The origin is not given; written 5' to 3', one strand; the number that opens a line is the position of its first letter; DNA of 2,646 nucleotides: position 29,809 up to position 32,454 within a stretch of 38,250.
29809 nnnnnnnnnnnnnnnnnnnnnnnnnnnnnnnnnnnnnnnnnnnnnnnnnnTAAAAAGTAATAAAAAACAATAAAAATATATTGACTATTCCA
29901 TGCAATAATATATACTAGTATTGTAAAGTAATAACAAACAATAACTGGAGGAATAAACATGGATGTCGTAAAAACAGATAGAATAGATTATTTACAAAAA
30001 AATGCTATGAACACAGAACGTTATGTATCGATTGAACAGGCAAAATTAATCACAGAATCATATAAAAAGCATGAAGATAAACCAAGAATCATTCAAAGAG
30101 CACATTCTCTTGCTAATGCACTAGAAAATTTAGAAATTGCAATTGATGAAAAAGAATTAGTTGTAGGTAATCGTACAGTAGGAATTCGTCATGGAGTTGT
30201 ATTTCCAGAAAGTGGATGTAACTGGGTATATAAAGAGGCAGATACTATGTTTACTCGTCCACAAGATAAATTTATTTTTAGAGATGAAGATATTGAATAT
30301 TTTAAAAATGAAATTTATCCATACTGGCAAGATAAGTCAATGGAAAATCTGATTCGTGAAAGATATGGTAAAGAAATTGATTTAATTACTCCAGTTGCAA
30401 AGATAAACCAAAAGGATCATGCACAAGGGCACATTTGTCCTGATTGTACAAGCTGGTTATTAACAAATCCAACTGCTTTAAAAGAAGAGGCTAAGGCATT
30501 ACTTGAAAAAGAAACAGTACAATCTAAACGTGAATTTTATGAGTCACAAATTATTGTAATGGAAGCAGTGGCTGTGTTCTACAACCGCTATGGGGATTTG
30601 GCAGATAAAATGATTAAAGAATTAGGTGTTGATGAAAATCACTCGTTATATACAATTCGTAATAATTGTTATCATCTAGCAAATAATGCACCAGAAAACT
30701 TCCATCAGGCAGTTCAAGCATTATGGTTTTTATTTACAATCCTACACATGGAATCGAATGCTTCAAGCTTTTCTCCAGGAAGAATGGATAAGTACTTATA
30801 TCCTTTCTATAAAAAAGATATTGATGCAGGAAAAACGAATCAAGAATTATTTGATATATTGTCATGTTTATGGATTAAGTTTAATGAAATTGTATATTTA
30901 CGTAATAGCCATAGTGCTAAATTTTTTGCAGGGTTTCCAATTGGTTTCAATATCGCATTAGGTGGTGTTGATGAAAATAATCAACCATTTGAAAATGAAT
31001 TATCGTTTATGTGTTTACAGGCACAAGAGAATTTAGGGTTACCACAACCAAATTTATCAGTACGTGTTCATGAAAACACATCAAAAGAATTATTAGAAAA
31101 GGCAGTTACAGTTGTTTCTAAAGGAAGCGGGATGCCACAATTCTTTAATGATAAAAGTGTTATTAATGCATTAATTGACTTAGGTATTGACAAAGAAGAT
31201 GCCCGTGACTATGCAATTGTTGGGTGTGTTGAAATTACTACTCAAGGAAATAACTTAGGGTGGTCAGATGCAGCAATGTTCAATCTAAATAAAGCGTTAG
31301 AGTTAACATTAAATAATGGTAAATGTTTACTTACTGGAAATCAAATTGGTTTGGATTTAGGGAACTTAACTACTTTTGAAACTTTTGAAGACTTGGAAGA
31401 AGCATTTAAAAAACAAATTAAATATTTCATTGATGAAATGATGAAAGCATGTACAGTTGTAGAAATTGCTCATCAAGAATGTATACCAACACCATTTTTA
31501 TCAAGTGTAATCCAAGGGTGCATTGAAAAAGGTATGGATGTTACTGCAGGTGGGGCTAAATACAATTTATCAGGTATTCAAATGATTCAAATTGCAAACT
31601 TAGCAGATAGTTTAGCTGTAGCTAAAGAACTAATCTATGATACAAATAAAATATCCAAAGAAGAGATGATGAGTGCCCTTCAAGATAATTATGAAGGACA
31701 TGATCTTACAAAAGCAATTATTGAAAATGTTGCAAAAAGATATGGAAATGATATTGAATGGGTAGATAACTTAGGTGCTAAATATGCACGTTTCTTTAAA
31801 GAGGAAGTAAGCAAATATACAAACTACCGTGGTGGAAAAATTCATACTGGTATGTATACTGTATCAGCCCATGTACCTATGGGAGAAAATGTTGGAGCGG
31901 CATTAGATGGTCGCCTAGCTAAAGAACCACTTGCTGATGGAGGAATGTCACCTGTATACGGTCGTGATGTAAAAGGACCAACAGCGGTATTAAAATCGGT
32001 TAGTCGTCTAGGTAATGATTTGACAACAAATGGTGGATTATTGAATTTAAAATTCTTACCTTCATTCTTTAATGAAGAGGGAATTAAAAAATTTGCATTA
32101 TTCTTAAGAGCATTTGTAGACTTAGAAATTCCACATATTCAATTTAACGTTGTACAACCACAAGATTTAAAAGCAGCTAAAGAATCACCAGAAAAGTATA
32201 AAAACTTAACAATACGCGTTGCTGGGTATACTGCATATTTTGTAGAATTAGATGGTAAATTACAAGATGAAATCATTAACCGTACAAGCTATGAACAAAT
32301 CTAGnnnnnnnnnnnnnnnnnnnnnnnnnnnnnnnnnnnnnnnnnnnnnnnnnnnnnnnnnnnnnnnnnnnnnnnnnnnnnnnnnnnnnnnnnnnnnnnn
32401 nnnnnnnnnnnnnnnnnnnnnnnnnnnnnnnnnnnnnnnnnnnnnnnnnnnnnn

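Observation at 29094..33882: DeoR-regulated glycyl-radical eliminase, activase and FSA/TalC-like aldolase operon (YbiW-YbiY-FsaA-type)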

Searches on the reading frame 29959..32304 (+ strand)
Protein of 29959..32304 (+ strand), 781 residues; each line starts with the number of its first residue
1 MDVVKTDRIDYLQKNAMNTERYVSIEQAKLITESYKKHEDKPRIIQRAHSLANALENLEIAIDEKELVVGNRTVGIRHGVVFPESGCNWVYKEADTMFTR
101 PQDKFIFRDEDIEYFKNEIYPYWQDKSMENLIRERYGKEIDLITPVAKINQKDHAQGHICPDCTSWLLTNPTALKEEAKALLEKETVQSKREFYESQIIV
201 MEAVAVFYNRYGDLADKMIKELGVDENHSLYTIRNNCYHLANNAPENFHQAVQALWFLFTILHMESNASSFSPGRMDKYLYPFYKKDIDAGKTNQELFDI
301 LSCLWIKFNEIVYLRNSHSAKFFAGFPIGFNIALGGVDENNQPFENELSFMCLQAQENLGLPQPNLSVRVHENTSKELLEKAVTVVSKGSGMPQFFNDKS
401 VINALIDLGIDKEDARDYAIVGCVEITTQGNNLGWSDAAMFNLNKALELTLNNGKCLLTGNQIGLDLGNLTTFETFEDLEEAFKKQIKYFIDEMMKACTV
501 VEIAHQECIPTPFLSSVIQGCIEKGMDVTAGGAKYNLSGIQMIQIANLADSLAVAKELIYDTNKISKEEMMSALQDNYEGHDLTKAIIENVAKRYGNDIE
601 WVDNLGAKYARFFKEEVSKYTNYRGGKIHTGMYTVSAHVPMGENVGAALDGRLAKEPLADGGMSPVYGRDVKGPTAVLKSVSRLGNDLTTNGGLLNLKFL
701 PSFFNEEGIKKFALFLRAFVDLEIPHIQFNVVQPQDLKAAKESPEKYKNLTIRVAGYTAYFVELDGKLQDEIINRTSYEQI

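Call 4: search_protein_families(library=pfam, proteins=[window:29959-32304:+])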
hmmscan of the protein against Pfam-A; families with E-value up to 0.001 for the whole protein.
window:29959-32304:+ (781 aa): 3 families
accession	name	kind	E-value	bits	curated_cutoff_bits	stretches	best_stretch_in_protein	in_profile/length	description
PF02901.20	PFL-like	-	4e-194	647.3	24.3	1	6-642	2-647/647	Pyruvate formate lyase-like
PF01228.26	Gly_radical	-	6.5e-26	91.4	22.2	1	661-762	3-106/106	Glycine radical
PF11230.13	YjjI-like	-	1.4e-05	24.1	23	1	342-424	142-215/485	Glycyl radical enzyme YjjI-like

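Call 5: search_protein_families(library=ncbifam, proteins=[window:29959-32304:+])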
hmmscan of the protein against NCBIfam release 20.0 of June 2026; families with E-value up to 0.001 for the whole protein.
window:29959-32304:+ (781 aa): 13 families
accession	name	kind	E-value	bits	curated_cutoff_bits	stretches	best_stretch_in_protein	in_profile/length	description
NF007437.0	PRK09983.1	equivalog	2.4e-234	779.9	1109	1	6-778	2-763/765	formate C-acetyltransferase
TIGR01774.1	PFL2-3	subfamily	3.4e-233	776.3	678.2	1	6-778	3-784/786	formate C-acetyltransferase/glycerol dehydratase family glycyl radical enzyme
NF048009.1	SfplDhtHpfGKleb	equivalog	1.2e-174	582.7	1000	1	7-777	26-821/824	(2S)-3-sulfopropanediol dehydratase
NF043068.1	glycl_HYPD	equivalog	7e-171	570.1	1100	1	7-778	2-782/784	trans-4-hydroxy-L-proline dehydratase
TIGR04394.1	choline_CutC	equivalog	7.6e-161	537.3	1050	1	6-780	2-788/789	choline trimethylamine-lyase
NF048011.1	SfplDhtHpsGDes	equivalog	2.8e-150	502.2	1000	1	7-779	24-820/821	(2S)-3-sulfopropanediol dehydratase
NF033718.1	indole_decarb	equivalog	2.7e-110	369.9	1100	2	179-780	242-868/868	indoleacetate decarboxylase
NF033715.1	glycyl_HPDL_Lrg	equivalog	2.7e-87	293.5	1150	2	191-578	269-678/901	4-hydroxyphenylacetate decarboxylase large subunit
TIGR01255.1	pyr_form_ly_1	equivalog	2.7e-35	122.1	994.2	1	246-780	234-743/744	formate C-acetyltransferase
NF038360.1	rad_fix_GrcA3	exception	1.4e-11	44.3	158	1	709-781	6-78/78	autonomous glycyl radical cofactor GrcA3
NF008341.1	PRK11127.1-1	equivalog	9.2e-11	41.6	145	1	726-779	25-78/80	autonomous glycyl radical cofactor GrcA2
TIGR04365.1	spare_glycyl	equivalog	1.1e-07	32.1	170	1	726-778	71-123/126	autonomous glycyl radical cofactor GrcA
TIGR04040.1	glycyl_YjjI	hypoth_equivalog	3.5e-05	22.5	498.3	1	340-424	151-227/497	YjjI family glycine radical enzyme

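Call 10: search_solved_structures(query=window:29959-32304:+, show_alignments=2, max_evalue=1e-20)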
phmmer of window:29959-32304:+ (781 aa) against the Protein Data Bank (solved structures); distinct sequences matched with E-value up to 1e-20: 34.
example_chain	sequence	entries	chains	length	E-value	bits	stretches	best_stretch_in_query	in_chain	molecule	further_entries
8id0_A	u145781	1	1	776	2.9e-197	660.5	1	7-778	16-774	formate C-acetyltransferase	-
8yjo_A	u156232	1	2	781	5.8e-195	652.9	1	6-779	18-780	Probable dehydratase PflD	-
1r8w_A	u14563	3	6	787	3.6e-166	557.7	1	5-778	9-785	glycerol dehydratase | B12-independent glycerol dehydratase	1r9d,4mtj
9rco_A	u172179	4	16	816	4.7e-155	521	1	6-778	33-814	Glycyl radical protein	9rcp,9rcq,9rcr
5i2a_A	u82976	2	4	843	2.6e-152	511.9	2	3-586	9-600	Diol-dehydratase | Diol dehydratase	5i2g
9f3w_A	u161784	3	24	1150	4.2e-138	464.9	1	6-780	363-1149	Choline trimethylamine-lyase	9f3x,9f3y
9ht9_A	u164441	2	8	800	3.8e-134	451.8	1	11-777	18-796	Choline trimethylamine-lyase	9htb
9r0v_A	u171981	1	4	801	3.8e-134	451.8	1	11-777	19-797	Choline trimethylamine-lyase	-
5faw_A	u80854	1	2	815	4e-134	451.8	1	11-777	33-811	Choline trimethylamine-lyase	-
6vue_A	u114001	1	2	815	4e-134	451.8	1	11-777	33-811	Choline trimethylamine-lyase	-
5fay_A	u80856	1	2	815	4.6e-134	451.6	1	11-777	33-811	Choline trimethylamine-lyase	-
5fau_A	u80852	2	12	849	4.7e-134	451.5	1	11-777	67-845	Choline trimethylamine-lyase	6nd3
2f3o_A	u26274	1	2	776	8.7e-134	450.6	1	7-777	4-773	pyruvate formate-lyase 2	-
5fav_A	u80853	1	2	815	1e-133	450.4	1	11-777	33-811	Choline trimethylamine-lyase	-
5kdp_A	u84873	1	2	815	2.7e-133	449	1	11-777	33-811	Choline trimethylamine-lyase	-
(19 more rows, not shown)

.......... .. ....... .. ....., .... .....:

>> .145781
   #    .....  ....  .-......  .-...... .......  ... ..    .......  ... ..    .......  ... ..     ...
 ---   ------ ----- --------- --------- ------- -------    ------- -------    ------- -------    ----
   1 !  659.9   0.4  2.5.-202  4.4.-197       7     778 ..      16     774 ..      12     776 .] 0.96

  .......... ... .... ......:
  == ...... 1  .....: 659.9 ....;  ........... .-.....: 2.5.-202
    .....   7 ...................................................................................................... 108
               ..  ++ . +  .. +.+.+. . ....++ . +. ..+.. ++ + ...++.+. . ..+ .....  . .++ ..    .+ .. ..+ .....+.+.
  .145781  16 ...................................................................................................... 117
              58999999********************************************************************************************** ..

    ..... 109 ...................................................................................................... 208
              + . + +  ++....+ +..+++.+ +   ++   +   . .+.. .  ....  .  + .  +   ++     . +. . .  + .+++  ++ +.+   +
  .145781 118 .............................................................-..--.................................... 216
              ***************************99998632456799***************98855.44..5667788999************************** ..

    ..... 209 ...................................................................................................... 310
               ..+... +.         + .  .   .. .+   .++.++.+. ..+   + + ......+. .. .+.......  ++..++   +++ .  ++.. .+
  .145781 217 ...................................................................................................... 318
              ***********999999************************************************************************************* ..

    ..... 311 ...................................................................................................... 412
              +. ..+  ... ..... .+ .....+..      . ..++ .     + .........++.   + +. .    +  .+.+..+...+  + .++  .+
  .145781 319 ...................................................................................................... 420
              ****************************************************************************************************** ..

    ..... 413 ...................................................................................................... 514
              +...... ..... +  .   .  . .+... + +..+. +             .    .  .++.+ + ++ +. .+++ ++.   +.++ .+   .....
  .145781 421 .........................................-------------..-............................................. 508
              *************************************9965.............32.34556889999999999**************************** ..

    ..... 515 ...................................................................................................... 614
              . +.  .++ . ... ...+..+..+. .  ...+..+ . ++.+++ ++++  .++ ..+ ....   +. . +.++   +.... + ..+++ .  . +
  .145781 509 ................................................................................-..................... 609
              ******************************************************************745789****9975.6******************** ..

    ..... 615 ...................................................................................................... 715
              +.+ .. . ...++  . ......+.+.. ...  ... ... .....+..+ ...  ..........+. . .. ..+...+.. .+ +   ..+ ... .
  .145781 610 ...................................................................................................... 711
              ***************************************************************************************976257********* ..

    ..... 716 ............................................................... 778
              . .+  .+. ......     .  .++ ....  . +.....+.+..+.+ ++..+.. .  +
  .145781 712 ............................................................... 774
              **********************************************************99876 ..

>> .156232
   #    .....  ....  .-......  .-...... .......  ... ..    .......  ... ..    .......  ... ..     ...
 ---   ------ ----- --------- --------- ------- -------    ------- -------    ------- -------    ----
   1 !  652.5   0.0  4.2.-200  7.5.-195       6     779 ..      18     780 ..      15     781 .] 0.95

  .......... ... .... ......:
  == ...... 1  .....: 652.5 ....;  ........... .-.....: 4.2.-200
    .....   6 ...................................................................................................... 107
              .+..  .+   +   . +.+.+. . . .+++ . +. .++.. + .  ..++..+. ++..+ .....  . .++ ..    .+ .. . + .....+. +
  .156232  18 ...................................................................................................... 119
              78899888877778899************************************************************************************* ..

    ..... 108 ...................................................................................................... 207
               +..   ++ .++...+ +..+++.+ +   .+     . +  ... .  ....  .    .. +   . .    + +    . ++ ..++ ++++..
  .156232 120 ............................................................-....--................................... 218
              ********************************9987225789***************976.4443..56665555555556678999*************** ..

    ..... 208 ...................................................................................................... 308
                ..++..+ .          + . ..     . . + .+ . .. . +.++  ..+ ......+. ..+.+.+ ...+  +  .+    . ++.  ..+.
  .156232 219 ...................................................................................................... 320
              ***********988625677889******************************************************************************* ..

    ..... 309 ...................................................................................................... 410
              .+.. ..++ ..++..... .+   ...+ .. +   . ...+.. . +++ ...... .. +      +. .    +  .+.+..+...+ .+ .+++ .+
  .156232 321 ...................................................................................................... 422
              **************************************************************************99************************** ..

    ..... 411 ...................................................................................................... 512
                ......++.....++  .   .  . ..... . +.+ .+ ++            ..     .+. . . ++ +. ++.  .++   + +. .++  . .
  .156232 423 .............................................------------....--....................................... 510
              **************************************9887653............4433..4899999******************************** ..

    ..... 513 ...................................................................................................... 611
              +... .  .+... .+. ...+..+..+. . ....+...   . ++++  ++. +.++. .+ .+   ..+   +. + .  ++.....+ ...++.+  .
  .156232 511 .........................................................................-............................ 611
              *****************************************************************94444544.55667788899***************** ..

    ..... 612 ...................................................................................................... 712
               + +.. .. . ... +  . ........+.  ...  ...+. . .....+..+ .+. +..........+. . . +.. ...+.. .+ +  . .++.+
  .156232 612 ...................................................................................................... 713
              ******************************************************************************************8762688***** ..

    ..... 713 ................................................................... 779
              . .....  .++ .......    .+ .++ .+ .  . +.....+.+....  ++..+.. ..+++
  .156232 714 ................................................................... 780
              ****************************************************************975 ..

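Call 20: find_homologous_proteins(query=window:29959-32304:+, max_evalue=1e-50)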
Query window:29959-32304:+ (781 aa): 5996 proteins with E <= 1e-50 among 8000 candidates; the best 120 are listed.
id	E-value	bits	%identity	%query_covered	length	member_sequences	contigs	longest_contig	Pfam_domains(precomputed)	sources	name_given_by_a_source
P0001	0.0e+0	1793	100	100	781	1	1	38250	PF02901.21,PF01228.27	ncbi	-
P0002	0.0e+0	1536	84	100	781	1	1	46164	PF02901.21,PF01228.27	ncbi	-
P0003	0.0e+0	1293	72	100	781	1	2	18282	PF02901.21,PF01228.27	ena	-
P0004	0.0e+0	1228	68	100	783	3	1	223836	PF02901.21,PF01228.27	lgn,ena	-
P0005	0.0e+0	1223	67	99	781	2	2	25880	PF02901.21,PF01228.27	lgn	-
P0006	0.0e+0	1190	66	100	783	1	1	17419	PF02901.21,PF01228.27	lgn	-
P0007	0.0e+0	1189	67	99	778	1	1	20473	PF02901.21,PF01228.27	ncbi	ncbi:MAG: glycyl radical protein [Coprobacillaceae bacterium]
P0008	0.0e+0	1186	66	100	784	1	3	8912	PF02901.21,PF01228.27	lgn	-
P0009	0.0e+0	1181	66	100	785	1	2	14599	PF02901.21,PF01228.27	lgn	-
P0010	0.0e+0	1181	66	100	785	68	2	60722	PF02901.21,PF01228.27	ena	-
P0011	0.0e+0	1172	65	100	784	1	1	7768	PF02901.21,PF01228.27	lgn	-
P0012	0.0e+0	1172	65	100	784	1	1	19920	PF02901.21,PF01228.27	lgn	-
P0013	0.0e+0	1172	65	100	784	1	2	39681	PF02901.21,PF01228.27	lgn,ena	-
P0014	0.0e+0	1172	65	100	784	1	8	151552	PF02901.21,PF01228.27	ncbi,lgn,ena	-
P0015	0.0e+0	1172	65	100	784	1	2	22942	PF02901.21,PF01228.27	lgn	-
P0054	0.0e+0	1154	65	100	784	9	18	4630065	PF02901.21,PF01228.27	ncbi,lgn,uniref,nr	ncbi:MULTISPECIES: glycyl radical protein [Clostridium]|uniref:Benzylsuccinate synthase alpha subuni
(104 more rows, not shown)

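Call 21: find_encoding_contigs(protein=P0002, flank=10000, max_places=2)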
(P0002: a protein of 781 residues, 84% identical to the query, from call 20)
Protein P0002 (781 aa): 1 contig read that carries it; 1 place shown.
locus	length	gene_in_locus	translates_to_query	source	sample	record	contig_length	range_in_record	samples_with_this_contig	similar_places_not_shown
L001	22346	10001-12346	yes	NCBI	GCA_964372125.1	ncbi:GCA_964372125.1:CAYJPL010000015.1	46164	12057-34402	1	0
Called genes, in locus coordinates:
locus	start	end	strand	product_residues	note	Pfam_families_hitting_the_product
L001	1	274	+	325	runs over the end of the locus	PF13421:Band_7_1, PF01145:Band_7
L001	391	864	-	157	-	-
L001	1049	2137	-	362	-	PF00465:Fe-ADH, PF13685:Fe-ADH_2 (weak), PF25137:ADH_Fe_C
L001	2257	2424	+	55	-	PF01638:HxlR (weak)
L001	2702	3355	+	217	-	PF00881:Nitroreductase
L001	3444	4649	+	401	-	PF17785:PUA_3, PF10672:Methyltrans_SAM, PF02475:TRM5-TYW2_MTfase, PF05175:MTS, PF03602:Cons_hypoth95, PF09445:Methyltransf_15, PF13847:Methyltransf_31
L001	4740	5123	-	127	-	-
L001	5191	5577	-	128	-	-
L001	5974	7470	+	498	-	PF03553:Na_H_antiporter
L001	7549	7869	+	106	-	-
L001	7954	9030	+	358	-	PF00724:Oxidored_FMN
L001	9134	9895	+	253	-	PF08220:HTH_DeoR, PF08279:HTH_11 (weak), PF00455:DeoRC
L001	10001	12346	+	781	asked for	PF02901:PFL-like, PF01228:Gly_radical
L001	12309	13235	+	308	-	PF13353:Fer4_12, PF04055:Radical_SAM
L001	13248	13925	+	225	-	PF00923:TAL_FSA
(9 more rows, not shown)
